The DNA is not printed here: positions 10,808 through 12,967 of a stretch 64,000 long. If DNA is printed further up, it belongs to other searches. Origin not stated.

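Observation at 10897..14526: AT-rich two-gene module at the tmRNA 3' flank: B12-radical-SAM enzyme with a PqqD-like domain plus a large polytopic membrane protein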

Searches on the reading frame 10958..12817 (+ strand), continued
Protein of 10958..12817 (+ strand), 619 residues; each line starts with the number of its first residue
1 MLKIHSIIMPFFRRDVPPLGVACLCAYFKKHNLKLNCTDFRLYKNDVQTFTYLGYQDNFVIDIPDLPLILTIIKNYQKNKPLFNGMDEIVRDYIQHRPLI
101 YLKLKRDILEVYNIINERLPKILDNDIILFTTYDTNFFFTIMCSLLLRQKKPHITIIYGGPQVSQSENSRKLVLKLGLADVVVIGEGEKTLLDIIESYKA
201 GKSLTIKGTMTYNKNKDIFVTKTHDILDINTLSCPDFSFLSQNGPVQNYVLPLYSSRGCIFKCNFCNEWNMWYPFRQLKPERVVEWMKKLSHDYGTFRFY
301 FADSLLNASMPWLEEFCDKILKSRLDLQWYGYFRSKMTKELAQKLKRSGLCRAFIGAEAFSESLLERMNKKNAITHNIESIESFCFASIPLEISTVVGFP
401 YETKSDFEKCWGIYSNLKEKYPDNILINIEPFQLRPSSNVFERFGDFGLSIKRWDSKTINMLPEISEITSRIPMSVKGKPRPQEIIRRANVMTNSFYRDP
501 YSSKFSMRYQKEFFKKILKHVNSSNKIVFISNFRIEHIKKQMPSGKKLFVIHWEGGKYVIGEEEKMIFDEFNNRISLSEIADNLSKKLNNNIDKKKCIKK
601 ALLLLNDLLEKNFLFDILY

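Call 62: find_homologous_proteins(query=L001:2805-3725:-, max_evalue=0.001)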
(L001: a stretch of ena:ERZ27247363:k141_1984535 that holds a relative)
Query L001:2805-3725:- (306 aa): 468 proteins with E <= 0.001 among 1490 candidates; the best 120 are listed.
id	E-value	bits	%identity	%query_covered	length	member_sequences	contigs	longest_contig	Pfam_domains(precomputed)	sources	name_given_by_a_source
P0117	1.5e-206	703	100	100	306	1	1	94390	PF27840.1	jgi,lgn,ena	-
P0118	3.0e-181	620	87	100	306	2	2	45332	PF27840.1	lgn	-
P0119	6.1e-150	517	70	100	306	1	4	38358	PF27840.1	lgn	-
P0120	7.8e-129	447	63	100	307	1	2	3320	PF27840.1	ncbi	-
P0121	1.7e-126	440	63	99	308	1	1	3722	PF27840.1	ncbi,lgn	-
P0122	4.1e-126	438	62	100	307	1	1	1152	PF27840.1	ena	-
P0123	4.8e-126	438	63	100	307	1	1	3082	PF27840.1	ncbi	-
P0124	1.0e-125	437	62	99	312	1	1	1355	PF27840.1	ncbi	-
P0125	1.3e-125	437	62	100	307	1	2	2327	PF27840.1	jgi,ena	-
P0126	3.6e-125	435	60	100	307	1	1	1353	PF27840.1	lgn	-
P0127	5.9e-125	435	61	100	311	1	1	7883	PF27840.1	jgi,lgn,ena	-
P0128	7.3e-125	434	62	99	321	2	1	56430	PF27840.1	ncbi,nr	ncbi:MAG: hypothetical protein KAS99_01095 [Candidatus Omnitrophica bacterium]|nr:hypothetical prote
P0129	1.8e-124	433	60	99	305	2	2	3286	PF27840.1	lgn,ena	-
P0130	1.9e-124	433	62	100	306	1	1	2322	PF27840.1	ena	-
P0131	2.6e-124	433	63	99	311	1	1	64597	PF27840.1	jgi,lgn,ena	-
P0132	3.6e-124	432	60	100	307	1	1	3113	PF27840.1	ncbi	-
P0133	3.9e-124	432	63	100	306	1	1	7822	PF27840.1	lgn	-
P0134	4.1e-124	432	62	99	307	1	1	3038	PF27840.1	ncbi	-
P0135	1.0e-123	431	59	99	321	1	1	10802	PF27840.1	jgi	jgi:hypothetical protein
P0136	1.2e-123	430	61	100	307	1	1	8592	PF27840.1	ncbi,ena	-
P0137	1.4e-123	430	62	100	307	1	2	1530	PF27840.1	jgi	-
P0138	1.5e-123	430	62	100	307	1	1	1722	PF27840.1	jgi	-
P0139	1.6e-123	430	61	100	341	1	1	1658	PF27840.1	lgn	-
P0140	2.2e-123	429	61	100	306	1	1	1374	PF27840.1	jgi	jgi:hypothetical protein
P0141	2.2e-123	429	62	100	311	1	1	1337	PF27840.1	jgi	jgi:hypothetical protein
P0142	2.4e-123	429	61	100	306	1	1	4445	PF27840.1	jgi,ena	-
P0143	3.0e-123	429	61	100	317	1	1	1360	PF27840.1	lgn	-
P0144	3.7e-123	429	60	100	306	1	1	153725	PF27840.1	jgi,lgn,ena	-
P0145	4.0e-123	429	62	100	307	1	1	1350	PF27840.1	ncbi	-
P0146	6.3e-123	428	63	99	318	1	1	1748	PF27840.1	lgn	-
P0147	8.8e-123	428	60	100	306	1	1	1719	PF27840.1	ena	-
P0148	1.0e-122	427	60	100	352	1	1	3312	PF27840.1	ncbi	-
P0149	1.0e-122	427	62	100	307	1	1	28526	PF27840.1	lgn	-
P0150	1.1e-122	427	61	100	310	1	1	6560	PF27840.1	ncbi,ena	-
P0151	1.3e-122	427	61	98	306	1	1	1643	PF27840.1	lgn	-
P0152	1.4e-122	427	60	100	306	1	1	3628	PF27840.1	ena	-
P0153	1.7e-122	427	61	100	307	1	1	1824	PF27840.1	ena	-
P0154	1.8e-122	427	63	100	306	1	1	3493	PF27840.1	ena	-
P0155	2.1e-122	426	61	99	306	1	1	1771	PF27840.1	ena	-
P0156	2.4e-122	426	61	100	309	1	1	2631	PF27840.1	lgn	-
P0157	2.6e-122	426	61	99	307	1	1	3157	PF27840.1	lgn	-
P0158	3.2e-122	426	64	95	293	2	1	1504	PF27840.1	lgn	-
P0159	3.5e-122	426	60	100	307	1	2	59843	PF27840.1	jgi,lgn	-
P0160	3.9e-122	425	60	98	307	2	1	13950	PF27840.1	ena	-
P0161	3.9e-122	425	60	100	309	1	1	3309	PF27840.1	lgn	-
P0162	4.4e-122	425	62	100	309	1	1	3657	PF27840.1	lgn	-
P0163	5.1e-122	425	59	100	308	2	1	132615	PF27840.1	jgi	jgi:hypothetical protein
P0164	5.4e-122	425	60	100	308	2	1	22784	PF27840.1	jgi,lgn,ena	-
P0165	7.7e-122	424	62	99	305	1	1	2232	PF27840.1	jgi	jgi:hypothetical protein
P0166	8.1e-122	424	62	99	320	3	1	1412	PF27840.1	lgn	-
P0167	1.0e-121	424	62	100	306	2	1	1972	PF27840.1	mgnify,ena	mgnify:CR=1 FL=1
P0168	1.4e-121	424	62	99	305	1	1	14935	PF27840.1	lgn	-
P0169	1.5e-121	424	63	99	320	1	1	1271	PF27840.1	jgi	jgi:hypothetical protein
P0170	1.5e-121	423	61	100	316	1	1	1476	PF27840.1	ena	-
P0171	1.5e-121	423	60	100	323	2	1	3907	PF27840.1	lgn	-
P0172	1.5e-121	423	61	99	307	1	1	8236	PF27840.1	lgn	-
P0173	1.7e-121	423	60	100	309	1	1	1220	PF27840.1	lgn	-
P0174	1.9e-121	423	60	100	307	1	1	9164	PF27840.1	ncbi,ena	-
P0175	3.1e-121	422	61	100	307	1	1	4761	PF27840.1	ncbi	ncbi:MAG: hypothetical protein ACE5IT_08660 [bacterium]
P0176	3.3e-121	422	60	100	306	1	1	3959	PF27840.1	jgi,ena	-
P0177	3.6e-121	422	61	99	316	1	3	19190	PF27840.1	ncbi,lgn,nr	ncbi:MAG: hypothetical protein KKC39_07435 [Candidatus Omnitrophica bacterium]|nr:hypothetical prote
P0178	3.9e-121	422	62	98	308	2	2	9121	PF27840.1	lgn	-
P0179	4.4e-121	422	61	99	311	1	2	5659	PF27840.1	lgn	-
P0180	4.5e-121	422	60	100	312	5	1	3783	PF27840.1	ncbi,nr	ncbi:MAG: hypothetical protein KJ711_04695 [Candidatus Omnitrophica bacterium]|nr:hypothetical prote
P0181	5.7e-121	422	61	100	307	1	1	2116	PF27840.1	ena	-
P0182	8.1e-121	421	60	99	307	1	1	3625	PF27840.1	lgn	-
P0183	8.1e-121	421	61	100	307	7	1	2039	PF27840.1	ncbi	-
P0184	8.2e-121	421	61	99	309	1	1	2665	PF27840.1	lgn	-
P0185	8.9e-121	421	60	99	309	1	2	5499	PF27840.1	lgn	-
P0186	9.1e-121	421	60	99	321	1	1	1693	PF27840.1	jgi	jgi:hypothetical protein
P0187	1.2e-120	420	59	99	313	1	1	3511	PF27840.1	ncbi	-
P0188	1.8e-120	420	60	100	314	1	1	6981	PF27840.1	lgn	-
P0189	1.9e-120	420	60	100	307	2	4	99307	PF27840.1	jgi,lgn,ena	jgi:hypothetical protein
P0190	2.1e-120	420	60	99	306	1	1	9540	PF27840.1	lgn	-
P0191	2.6e-120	419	62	98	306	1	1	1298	PF27840.1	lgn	-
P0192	3.3e-120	419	61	100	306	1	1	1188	PF27840.1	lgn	-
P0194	3.8e-120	419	60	100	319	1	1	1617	PF27840.1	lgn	-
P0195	3.8e-120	419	59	100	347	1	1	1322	PF27840.1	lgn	-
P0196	4.7e-120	419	60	100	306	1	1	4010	PF27840.1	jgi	jgi:hypothetical protein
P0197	4.8e-120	419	61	100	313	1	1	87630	PF27840.1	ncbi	ncbi:MAG: hypothetical protein V1674_02690 [Candidatus Omnitrophota bacterium]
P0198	5.0e-120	418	60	100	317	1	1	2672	PF27840.1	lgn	-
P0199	6.3e-120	418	60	98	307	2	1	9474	PF27840.1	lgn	-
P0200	6.9e-120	418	62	99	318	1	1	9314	PF27840.1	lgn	-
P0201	7.3e-120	418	61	98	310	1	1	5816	PF27840.1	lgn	-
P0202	8.1e-120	418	60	100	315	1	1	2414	PF27840.1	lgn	-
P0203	1.3e-119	417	62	95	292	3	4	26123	PF27840.1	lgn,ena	-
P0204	2.3e-119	416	59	99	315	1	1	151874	PF27840.1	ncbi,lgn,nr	ncbi:MAG: hypothetical protein PHG87_06175 [Candidatus Omnitrophica bacterium]|nr:hypothetical prote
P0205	2.3e-119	416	61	100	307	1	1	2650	PF27840.1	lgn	-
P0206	2.4e-119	416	60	100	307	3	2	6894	PF27840.1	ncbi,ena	-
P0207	2.4e-119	416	61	99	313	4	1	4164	PF27840.1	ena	-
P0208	2.6e-119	416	61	99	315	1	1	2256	PF27840.1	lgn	-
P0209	3.3e-119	416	60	98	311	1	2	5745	PF27840.1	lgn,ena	-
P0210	3.3e-119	416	60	100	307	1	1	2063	PF27840.1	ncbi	-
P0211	3.3e-119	416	57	99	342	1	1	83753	PF27840.1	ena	-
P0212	4.7e-119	415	60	100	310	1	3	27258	PF27840.1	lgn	-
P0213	6.1e-119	415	59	100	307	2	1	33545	PF27840.1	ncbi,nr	ncbi:MAG: hypothetical protein Q8O30_09285 [Candidatus Omnitrophota bacterium]|nr:hypothetical prote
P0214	7.3e-119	415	59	96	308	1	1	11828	PF27840.1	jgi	-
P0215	7.5e-119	415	62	95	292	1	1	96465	PF27840.1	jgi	jgi:hypothetical protein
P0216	7.6e-119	415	60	99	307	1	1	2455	PF27840.1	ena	-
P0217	8.1e-119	415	60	99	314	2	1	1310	PF27840.1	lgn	-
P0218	8.4e-119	414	61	98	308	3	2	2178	PF27840.1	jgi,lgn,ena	-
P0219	8.9e-119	414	60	100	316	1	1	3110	PF27840.1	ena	-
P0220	8.9e-119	414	61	99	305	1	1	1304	PF27840.1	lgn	-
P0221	1.1e-118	414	59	100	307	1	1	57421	PF27840.1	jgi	jgi:hypothetical protein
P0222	1.1e-118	414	59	99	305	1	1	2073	PF27840.1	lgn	-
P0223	1.4e-118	414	60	100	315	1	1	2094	PF27840.1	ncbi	-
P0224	2.1e-118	413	61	99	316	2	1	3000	PF27840.1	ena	-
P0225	2.3e-118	413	59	100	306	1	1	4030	PF27840.1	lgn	-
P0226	2.3e-118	413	61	100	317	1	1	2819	PF27840.1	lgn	-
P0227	2.4e-118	413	58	100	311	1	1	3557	PF27840.1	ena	-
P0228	3.1e-118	413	60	99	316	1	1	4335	PF27840.1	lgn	-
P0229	4.4e-118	412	61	99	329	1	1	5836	PF27840.1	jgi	jgi:hypothetical protein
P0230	6.0e-118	412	59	99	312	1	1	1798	PF27840.1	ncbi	-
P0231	6.3e-118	412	59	100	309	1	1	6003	PF27840.1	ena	-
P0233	7.5e-118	411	59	100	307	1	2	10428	PF27840.1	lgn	-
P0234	7.8e-118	411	58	100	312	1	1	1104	PF27840.1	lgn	-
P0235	7.9e-118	411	60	99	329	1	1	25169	PF27840.1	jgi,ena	-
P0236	1.0e-117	411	59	100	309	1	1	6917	PF27840.1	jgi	-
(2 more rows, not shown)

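Call 72: search_solved_structures(query=A2, max_evalue=0.01)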
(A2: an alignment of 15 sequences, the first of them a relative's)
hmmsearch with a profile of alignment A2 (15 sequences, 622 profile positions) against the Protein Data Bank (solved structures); distinct sequences matched with E-value up to 0.01: 5.
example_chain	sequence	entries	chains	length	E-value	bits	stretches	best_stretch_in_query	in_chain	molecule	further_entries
5ul2_A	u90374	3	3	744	1e-08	37.5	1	189-401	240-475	OxsB protein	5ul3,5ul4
9ccb_A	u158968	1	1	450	1.9e-08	36.6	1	175-417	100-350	Radical SAM core domain-containing protein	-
7kdx_A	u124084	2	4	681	3.1e-08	35.9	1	119-291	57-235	Methyltransferase TokK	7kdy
9n1b_A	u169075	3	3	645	9.7e-06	27.6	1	149-281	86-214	Radical SAM protein | Radical SAM enzyme CysS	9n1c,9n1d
9x90_B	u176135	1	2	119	0.00086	21.2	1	552-616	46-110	Lasso peptide biosynthesis PqqD family chaperone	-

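Call 76: search_dna_similar(query=window:10958-12817:+, collection=plasmids, mode=protein, max_rows=8)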
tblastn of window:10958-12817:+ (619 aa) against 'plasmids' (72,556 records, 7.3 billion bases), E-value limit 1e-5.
Records with a match: 102; places in all: 115; records where one place covers at least 80% of the query: 0.
Best place of each record, by identity: <60% 102.
By first word of the organism name: Streptomyces 25; Deinococcus 15; Rhizobium 10; Clostridium 5; Sinorhizobium 4; Sphingobium 4; Azospirillum 3; Bacillus 3; Lawsonia 3; Skermanella 2; and 25 more.
By predicted mobility (MOB-suite, as given by PLSDB): non-mobilizable 73; mobilizable 18; conjugative 11.
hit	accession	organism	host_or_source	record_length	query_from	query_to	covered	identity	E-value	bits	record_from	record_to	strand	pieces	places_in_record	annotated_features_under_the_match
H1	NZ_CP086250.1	Clostridium estertheticum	single colony,beef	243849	111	456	56%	25.2%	2e-16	91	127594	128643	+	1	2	radical SAM protein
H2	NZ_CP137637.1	Niallia sp. XMNu-256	-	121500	90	456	59%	22.8%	2e-8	65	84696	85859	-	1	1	RiPP maturation radical SAM C-methyltransferase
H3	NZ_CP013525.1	Rhizobium phaseoli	Phaseolus vulgaris,Whole ...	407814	111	453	55%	24.1%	2e-15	88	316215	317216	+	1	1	radical SAM protein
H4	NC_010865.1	Sinorhizobium meliloti SM11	-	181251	103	429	53%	25.1%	7e-17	93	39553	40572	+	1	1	radical SAM protein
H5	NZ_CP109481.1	Streptomyces sp. NBC_01450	-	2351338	135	447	51%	25.2%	7e-12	77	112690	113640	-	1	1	none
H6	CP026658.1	Deltaproteobacteria bacterium Smac51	cockroach,pure culture,hindgut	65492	98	444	56%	22.2%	2e-9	69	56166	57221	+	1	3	hypothetical protein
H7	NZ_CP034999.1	Rhizobium acidisoli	Phaseolus vulgaris,root nodule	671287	127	455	53%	23.3%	1e-10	73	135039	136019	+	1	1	radical SAM protein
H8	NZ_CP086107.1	Skermanella mucosa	single cell,crude oil contaminated ...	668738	126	446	52%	23.7%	2e-15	88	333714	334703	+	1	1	bchE: magnesium-protoporphyrin IX monomethyl ester anaerobic oxidative ...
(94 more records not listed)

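Call 77: search_dna_similar(query=window:10958-12817:+, collection=phages, mode=protein, max_rows=8)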
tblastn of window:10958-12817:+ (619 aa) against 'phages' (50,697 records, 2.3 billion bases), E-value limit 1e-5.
Records with a match: 2; places in all: 2; records where one place covers at least 80% of the query: 0.
Best place of each record, by identity: <60% 2.
By first word of the organism name: Bacteriophage 2.
By host as written in the record: - 2.
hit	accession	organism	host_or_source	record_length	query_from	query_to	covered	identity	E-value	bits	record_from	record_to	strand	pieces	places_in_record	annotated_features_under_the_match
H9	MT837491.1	Bacteriophage sp.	human fecal samples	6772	111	449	55%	22.4%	3e-6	56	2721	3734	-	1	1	record has no annotation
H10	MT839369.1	Bacteriophage sp.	human fecal samples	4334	156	408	41%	23.8%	7e-6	55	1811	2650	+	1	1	record has no annotation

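Call 82: find_related_loci(query=A2, collection=viral_contigs, flank=8000)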
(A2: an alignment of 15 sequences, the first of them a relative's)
Query A2 (619 aa) in viral_contigs; peptide patterns used: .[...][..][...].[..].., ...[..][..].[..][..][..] (x = any residue, [..] = any of these).
325 stretches matched a pattern; 91 encode a relative of the query (tblastn E <= 1e-3); the best 80 are kept; 79 distinct loci.
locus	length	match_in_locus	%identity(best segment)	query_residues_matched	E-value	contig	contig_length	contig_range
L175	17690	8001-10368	26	147-418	7e-20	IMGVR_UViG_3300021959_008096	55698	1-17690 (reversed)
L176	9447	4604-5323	28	151-409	2e-19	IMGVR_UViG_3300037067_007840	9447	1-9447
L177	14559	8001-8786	28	147-416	5e-19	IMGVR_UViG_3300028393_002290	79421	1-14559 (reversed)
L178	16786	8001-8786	28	147-416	5e-19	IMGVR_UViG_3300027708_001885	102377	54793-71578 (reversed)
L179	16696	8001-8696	26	179-398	2e-17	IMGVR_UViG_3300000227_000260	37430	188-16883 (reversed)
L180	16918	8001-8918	24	130-443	1e-16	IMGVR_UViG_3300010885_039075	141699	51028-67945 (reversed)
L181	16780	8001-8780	24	147-403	7e-15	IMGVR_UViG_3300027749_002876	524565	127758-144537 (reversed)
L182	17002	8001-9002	24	133-459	6e-15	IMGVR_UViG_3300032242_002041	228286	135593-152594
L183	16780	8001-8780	24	147-403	7e-15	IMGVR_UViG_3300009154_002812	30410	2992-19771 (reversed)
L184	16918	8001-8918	25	130-443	2e-14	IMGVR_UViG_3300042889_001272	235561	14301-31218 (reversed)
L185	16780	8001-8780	25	147-403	8e-14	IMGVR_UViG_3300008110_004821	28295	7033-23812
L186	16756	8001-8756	27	147-403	2e-13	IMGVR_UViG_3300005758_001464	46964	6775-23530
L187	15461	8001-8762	24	157-415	2e-13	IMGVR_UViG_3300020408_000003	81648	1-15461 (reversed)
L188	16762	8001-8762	23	157-415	6e-13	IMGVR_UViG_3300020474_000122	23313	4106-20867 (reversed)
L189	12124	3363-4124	23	157-415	6e-13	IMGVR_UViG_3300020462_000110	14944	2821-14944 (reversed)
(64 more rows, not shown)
